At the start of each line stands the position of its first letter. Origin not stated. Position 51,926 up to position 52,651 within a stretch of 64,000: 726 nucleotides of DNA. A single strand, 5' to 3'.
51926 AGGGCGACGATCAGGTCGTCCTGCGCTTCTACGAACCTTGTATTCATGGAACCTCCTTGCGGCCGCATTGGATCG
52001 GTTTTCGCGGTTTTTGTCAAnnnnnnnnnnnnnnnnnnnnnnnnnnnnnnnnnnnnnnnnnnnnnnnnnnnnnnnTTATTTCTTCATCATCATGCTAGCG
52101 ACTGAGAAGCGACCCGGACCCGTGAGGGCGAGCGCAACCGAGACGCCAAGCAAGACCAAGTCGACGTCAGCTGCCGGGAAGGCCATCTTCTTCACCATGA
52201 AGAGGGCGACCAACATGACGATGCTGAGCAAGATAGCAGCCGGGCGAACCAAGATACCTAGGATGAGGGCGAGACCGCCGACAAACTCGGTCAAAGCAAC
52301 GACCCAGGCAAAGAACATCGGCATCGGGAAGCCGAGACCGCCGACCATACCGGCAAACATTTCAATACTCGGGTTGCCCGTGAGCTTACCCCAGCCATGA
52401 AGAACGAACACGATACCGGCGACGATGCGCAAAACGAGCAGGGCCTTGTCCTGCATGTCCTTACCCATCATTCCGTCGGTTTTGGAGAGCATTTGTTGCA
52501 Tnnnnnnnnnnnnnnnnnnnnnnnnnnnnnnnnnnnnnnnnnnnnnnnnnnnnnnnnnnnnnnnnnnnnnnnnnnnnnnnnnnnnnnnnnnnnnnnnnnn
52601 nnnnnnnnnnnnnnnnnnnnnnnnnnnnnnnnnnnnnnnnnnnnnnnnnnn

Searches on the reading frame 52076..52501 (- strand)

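Call 44: search_protein_families(library=pfam, max_evalue=0.001, proteins=[window:52076-52501:-])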
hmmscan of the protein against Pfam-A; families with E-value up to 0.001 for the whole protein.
window:52076-52501:- (141 aa): 2 families
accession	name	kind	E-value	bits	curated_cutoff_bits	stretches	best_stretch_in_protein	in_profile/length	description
PF07681.17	DoxX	-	4.9e-22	78.8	23.6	1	20-104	1-84/85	DoxX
PF07291.16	MauE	-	2.7e-06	28.1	27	1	19-101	3-85/128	Methylamine utilisation protein MauE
